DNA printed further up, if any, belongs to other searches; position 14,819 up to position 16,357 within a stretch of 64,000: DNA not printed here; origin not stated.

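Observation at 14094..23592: Co-directional cluster: giant adhesin, CRTAC1-type FG-GAP/ASPIC protein, orphan RnfD-like membrane protein and an HTTM-like membrane protein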

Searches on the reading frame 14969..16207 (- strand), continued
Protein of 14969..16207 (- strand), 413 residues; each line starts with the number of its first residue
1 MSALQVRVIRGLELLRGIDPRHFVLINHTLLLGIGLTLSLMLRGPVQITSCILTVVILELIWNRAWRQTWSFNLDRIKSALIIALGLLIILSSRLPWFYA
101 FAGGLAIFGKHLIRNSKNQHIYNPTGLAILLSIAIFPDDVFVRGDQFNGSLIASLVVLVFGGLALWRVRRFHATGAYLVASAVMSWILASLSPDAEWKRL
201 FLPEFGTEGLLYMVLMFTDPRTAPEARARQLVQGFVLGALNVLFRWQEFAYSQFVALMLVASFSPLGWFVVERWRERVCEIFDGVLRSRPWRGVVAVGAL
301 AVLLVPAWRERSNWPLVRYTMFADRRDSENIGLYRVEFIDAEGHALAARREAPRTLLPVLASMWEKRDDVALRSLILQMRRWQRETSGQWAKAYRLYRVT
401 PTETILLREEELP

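Call 36: search_solved_structures(query=A2, max_evalue=0.01, show_alignments=2)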
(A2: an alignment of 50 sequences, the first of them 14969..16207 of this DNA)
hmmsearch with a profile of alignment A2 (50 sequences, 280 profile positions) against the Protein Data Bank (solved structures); distinct sequences matched with E-value up to 0.01: 6.
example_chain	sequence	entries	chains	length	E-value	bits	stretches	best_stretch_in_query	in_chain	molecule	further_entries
8ahx_D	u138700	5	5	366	1.1e-14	57.2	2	157-264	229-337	Ion-translocating oxidoreductase complex subunit D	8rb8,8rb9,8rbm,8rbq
7zc6_D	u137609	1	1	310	2.4e-09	39.7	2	163-263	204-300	RnfD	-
9eri_D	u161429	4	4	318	5.6e-09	38.5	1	152-265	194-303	Na(+)-translocating ferredoxin:NAD(+) oxidoreductase complex subunit D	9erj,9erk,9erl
7xk3_B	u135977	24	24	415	2.8e-05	26.4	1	148-265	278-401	Na(+)-translocating NADH-quinone reductase subunit B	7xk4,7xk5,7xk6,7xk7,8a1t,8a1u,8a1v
9lrr_B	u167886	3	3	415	2.8e-05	26.4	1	148-265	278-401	Na(+)-translocating NADH-quinone reductase subunit B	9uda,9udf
9ud3_B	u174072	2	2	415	2.8e-05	26.4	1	148-265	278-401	Na(+)-translocating NADH-quinone reductase subunit B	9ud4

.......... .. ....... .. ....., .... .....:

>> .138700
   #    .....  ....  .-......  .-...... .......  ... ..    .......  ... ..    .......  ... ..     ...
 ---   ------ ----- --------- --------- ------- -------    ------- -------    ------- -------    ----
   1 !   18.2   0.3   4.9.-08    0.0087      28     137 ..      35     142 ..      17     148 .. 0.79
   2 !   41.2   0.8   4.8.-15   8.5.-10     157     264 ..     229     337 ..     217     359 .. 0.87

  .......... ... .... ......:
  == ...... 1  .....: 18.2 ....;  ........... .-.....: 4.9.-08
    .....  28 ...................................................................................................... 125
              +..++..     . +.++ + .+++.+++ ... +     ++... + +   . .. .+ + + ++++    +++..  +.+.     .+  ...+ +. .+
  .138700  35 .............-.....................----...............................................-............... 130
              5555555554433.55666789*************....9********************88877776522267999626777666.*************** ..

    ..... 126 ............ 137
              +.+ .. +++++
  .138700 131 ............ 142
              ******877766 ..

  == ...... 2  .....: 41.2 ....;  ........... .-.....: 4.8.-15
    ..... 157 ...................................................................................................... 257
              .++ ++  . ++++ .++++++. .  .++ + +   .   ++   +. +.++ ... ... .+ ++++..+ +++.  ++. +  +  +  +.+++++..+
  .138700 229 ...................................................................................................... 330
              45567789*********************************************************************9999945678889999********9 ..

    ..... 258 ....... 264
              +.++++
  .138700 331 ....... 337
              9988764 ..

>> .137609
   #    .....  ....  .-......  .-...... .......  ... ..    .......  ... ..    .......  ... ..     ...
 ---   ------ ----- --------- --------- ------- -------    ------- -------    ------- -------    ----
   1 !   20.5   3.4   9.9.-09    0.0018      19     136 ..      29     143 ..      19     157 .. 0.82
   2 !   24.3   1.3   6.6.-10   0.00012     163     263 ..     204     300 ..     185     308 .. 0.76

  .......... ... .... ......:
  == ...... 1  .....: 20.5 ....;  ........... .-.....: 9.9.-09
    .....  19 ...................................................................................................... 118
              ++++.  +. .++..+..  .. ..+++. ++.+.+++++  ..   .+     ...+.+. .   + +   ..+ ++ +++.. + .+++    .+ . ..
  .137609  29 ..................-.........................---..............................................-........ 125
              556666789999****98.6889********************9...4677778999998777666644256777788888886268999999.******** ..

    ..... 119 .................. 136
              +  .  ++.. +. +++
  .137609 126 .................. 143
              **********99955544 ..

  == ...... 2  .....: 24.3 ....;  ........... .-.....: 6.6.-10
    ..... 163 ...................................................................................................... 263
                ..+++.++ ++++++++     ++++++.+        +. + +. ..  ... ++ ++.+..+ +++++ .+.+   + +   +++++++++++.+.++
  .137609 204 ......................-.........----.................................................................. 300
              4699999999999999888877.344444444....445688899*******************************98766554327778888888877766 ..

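Call 37: find_encoding_contigs(protein=P0008, flank=10000, max_places=3)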
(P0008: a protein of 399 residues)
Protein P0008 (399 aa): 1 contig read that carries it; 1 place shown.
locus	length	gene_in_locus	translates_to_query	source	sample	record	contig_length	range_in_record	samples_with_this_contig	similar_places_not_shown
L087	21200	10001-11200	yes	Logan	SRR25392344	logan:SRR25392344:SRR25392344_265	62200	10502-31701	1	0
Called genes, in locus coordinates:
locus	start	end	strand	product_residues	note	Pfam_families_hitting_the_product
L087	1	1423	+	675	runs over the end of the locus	PF02310:B12-binding, PF04055:Radical_SAM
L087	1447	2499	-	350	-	PF00581:Rhodanese (weak)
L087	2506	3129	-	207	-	-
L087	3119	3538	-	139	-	-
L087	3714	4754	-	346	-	-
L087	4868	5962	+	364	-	-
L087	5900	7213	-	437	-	-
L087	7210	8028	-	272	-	PF04116:FA_hydroxylase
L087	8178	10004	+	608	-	PF01839:FG-GAP (faint), PF13517:FG-GAP_3, PF07593:UnbV_ASPIC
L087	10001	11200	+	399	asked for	PF03116:NQR2_RnfD_RnfE (faint)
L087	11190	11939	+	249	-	PF05090:HTTM (weak)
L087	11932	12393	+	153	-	-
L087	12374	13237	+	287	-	-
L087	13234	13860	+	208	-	-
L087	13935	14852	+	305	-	PF02653:BPD_transp_2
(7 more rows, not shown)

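Call 38: find_encoding_contigs(protein=P0009, flank=10000, max_places=3)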
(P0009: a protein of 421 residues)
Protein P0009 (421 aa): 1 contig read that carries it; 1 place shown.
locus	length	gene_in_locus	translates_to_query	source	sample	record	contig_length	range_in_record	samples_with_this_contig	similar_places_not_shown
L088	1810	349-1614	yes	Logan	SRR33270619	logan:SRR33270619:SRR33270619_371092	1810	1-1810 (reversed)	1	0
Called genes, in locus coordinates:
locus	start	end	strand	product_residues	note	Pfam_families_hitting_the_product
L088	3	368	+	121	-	?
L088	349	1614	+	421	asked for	PF03116:NQR2_RnfD_RnfE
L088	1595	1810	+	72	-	?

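Call 47: search_protein_families(library=pfam, alignment_id=A5, max_evalue=0.001)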
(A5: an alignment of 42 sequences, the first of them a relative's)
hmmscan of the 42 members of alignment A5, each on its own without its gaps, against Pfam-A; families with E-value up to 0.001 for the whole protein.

A. member 1, L006:367-1878:+ (503 aa): 1 family
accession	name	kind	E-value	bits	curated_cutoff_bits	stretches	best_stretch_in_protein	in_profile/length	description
PF03116.20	NQR2_RnfD_RnfE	-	8.8e-11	42.2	27.7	2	239-367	19-144/296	NQR2, RnfD, RnfE family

B. families by the number of members that match (of 42 scanned): 47 families (the first 25 are shown)
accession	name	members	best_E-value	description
PF03116.20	NQR2_RnfD_RnfE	12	2.3e-19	NQR2, RnfD, RnfE family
PF13517.12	FG-GAP_3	6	2.8e-54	FG-GAP-like repeat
PF01839.29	FG-GAP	6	5.6e-21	FG-GAP repeat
PF10092.14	DUF2330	5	1.1e-80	Uncharacterized protein conserved in bacteria (DUF2330)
PF07593.17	UnbV_ASPIC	5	1.4e-22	ASPIC and UnbV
PF02518.31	HATPase_c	2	2e-24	Histidine kinase-, DNA gyrase B-, and HSP90-like ATPase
PF00571.33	CBS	2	1.6e-15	CBS domain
PF13519.12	VWA_2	2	6.6e-14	von Willebrand factor type A domain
PF13424.12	TPR_12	2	1.7e-12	Tetratricopeptide repeat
PF13181.12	TPR_8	2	5.4e-10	Tetratricopeptide repeat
PF07719.23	TPR_2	2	6.1e-10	Tetratricopeptide repeat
PF00092.34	VWA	2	1.2e-09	von Willebrand factor type A domain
PF05762.20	VWA_CoxE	2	1.7e-07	VWA domain containing CoxE-like protein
PF00512.31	HisKA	2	9.8e-06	His Kinase A (phospho-acceptor) domain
PF13374.12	TPR_10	2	0.00081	Tetratricopeptide repeat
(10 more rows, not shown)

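Call 48: predict_structure(alignment_id=A2)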
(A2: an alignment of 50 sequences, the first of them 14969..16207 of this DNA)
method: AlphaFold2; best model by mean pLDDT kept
length: 413 residues; sequences in the alignment: 50
mean_pLDDT: 87.4   pTM: 0.70
mean pLDDT of the five models: 87.4, 86.6, 86.5, 86.5, 86.5
residues with pLDDT >= 90: 267; 70-90: 103; 50-70: 22; < 50: 21
segments of 3 or more residues with pLDDT < 50: 309-329
pLDDT, mean of each block of 10 residues (from residue 1): 86 93 97 94 95 98 86 91 97 95 97 89 95 92 79 96 96 97 96 91 94 93 92 96 93 93 86 81 70 72 56 41 43 86 87 79 92 94 92 93 91 89
secondary structure, 60 per line:
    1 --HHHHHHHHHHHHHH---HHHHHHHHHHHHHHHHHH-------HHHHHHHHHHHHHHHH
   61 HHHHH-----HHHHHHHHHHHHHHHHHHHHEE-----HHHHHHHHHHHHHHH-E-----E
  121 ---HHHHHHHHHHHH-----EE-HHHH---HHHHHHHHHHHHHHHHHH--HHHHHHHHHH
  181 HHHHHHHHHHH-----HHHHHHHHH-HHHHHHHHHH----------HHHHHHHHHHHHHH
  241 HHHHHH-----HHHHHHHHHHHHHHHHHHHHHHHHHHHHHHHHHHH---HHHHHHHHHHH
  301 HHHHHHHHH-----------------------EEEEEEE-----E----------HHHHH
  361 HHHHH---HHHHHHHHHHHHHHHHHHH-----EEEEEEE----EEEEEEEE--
elements in order: H3-16 H20-37 H45-65 H71-90 H98-112 H124-135 H144-147 H151-168 H171-191 H197-205 H207-216 H227-246 H252-286 H290-309 E333-339 H356-365 H369-387 E393-399 E404-411

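Call 50: fold_search(model_id=the predicted structure, library=pdb)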
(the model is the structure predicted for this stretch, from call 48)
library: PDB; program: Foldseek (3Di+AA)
matches with E <= 10: 179; with E <= 0.001: 15
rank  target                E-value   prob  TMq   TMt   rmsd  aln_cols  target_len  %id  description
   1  8rbq_D                2.2e-06  1.00  0.49  0.64   5.0       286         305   21  Cryo-EM structure of the NADH:ferredoxin oxidoreductase RNF from Azotobacter vinelandii, dithionite reduced (released 2024-06-26)
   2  9eri_D                7.8e-06  1.00  0.46  0.58   5.4       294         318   15  Cryo-EM structure of sodium pumping Rnf complex from Acetobacterium woodii bound to NADH (released 2025-03-05)
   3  9lrr_B                1.7e-05  1.00  0.43  0.43   9.2       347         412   14  Cryo-EM structure of Na+-translocating NADH-ubiquinone oxidoreductase NqrB-G141A mutant from Vibrio cholerae with boun (released 2025-04-23)
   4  8ahx_D                1.8e-05  1.00  0.46  0.54   5.4       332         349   19  Cryo-EM structure of the nitrogen-fixation associated NADH:ferredoxin oxidoreductase RNF from Azotobacter vinelandii (released 2023-11-01)
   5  8evu_B                1.8e-05  1.00  0.41  0.41   6.4       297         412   14  Cryo EM structure of Vibrio cholerae NQR (released 2022-11-16)
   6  8ad0_B                2.3e-05  1.00  0.44  0.47   8.7       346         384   14  X-ray structure of Na+-NQR from Vibrio cholerae in different conformation at 3.1 A (released 2023-07-12)
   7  8a1x_B                3.1e-05  1.00  0.43  0.44   9.0       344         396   14  Sodium pumping NADH-quinone oxidoreductase with inhibitor DQA (released 2023-06-14)
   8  8acw_B                4.1e-05  1.00  0.43  0.47   8.7       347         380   14  X-ray structure of Na+-NQR from Vibrio cholerae at 3.4 A resolution (released 2023-07-12)
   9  8a1v_B                5.4e-05  1.00  0.40  0.41   9.2       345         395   14  Sodium pumping NADH-quinone oxidoreductase with substrate Q2 (released 2023-06-14)
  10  7xk3_B                5.9e-05  1.00  0.43  0.46   8.7       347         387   15  Cryo-EM structure of Na+-pumping NADH-ubiquinone oxidoreductase from Vibrio cholerae, state 1 (released 2022-07-20)
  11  7zc6_D                6.5e-05  1.00  0.45  0.59   6.3       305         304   19  Na+ - translocating ferredoxin: NAD+ reductase (Rnf) of C. tetanomorphum (released 2022-09-28)
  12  8a1t_B                7.9e-05  1.00  0.42  0.44   9.0       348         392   15  Sodium pumping NADH-quinone oxidoreductase (released 2023-06-14)
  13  7xk6_B                1.0e-04  1.00  0.42  0.42   8.9       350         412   14  Cryo-EM structure of Na+-pumping NADH-ubiquinone oxidoreductase from Vibrio cholerae, with aurachin D-42 (released 2022-07-20)
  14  9uuu_B                1.8e-04  1.00  0.42  0.45   5.6       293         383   16  Cryo-EM structure of Na+-translocating NADH-ubiquinone oxidoreductase from Vibrio cholerae reduced by NADH (released 2025-06-25)
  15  9ud3_B                1.8e-04  1.00  0.44  0.47   9.0       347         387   14  Cryo-EM structure of Na+-translocating NADH-ubiquinone oxidoreductase NqrB-T236Y mutant from Vibrio cholerae (released 2025-06-25)
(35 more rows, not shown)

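Call 64: find_encoding_contigs(protein=P0168, flank=10000, max_places=3)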
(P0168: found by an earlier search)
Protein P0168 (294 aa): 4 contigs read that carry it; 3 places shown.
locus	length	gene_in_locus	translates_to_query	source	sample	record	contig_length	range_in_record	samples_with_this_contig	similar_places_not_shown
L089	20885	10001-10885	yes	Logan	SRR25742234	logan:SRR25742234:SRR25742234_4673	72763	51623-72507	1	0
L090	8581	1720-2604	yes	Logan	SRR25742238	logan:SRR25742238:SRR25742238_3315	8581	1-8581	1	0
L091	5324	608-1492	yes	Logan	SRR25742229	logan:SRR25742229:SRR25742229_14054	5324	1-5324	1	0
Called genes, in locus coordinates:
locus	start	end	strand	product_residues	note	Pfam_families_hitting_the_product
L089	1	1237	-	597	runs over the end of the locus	PF16317:Glyco_hydro_99 (weak)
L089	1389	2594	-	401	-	-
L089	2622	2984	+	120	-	PF19942:DUF6404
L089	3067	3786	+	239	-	-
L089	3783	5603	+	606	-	PF02543:Carbam_trans_N, PF16861:Carbam_trans_C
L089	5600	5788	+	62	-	-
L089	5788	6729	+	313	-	-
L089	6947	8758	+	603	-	PF01839:FG-GAP (faint), PF13517:FG-GAP_3 (weak), PF07593:UnbV_ASPIC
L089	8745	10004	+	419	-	PF03116:NQR2_RnfD_RnfE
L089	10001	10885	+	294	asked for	-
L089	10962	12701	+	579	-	PF05228:CHASE4, PF00512:HisKA, PF02518:HATPase_c, PF14501:HATPase_c_5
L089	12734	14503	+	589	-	PF13424:TPR_12 (faint), PF07719:TPR_2 (faint), PF12895:ANAPC3 (faint), PF13428:TPR_14 (faint), PF13432:TPR_16 (faint), PF14559:TPR_19 (faint), PF24575:TPR_Slam (faint), PF23914:TPR_CcmH_CycH (weak)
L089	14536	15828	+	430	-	-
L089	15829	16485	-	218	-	-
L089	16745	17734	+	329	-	PF00041:fn3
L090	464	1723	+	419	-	PF03116:NQR2_RnfD_RnfE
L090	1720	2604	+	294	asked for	-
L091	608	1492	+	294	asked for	-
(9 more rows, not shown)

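Call 87: find_encoding_contigs(protein=P0103, flank=6000, max_places=3)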
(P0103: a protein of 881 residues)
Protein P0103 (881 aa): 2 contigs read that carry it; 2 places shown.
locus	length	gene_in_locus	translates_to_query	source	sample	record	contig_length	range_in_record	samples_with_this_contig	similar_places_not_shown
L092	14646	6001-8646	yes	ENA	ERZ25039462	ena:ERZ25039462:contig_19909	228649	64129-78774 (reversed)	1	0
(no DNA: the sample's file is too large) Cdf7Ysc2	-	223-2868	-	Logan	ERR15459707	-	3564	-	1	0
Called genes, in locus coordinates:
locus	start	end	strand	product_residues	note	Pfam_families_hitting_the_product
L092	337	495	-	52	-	-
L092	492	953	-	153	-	PF00133:tRNA-synt_1, PF09334:tRNA-synt_1g (weak)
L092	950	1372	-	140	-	PF00133:tRNA-synt_1 (weak)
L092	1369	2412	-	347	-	PF00133:tRNA-synt_1, PF09334:tRNA-synt_1g, PF13603:tRNA-synt_1_2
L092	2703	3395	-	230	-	PF02754:CCG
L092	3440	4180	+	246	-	-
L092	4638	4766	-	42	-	-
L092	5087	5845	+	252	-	PF00072:Response_reg, PF13581:HATPase_c_2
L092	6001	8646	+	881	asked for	PF03116:NQR2_RnfD_RnfE (faint), PF01839:FG-GAP (faint), PF13517:FG-GAP_3, PF07593:UnbV_ASPIC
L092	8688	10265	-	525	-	PF02518:HATPase_c, PF00072:Response_reg, PF01627:Hpt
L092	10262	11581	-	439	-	PF13185:GAF_2, PF01590:GAF, PF00989:PAS, PF08448:PAS_4, PF13188:PAS_8 (faint), PF13426:PAS_9, PF08447:PAS_3, PF00512:HisKA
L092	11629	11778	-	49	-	-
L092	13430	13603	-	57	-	-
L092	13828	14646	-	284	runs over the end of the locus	PF00109:ketoacyl-synt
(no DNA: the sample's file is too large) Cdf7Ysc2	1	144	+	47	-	?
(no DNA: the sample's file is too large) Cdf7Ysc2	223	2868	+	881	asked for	PF03116:NQR2_RnfD_RnfE (faint), PF01839:FG-GAP (faint), PF13517:FG-GAP_3, PF07593:UnbV_ASPIC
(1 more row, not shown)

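Call 88: find_encoding_contigs(protein=P0145, flank=6000, max_places=3)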
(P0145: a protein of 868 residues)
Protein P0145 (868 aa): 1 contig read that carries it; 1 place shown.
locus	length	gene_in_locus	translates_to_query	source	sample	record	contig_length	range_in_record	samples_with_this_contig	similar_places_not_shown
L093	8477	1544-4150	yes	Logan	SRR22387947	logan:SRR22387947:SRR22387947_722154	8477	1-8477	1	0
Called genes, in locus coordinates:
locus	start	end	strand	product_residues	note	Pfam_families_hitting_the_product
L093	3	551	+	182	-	?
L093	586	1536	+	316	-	PF01075:Glyco_transf_9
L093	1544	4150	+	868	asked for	PF01839:FG-GAP (faint), PF13517:FG-GAP_3, PF07593:UnbV_ASPIC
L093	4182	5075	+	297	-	PF04185:Phosphoesterase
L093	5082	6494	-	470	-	PF00072:Response_reg, PF00158:Sigma54_activat, PF14532:Sigma54_activ_2, PF07728:AAA_5 (weak), PF25601:AAA_lid_14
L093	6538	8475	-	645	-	?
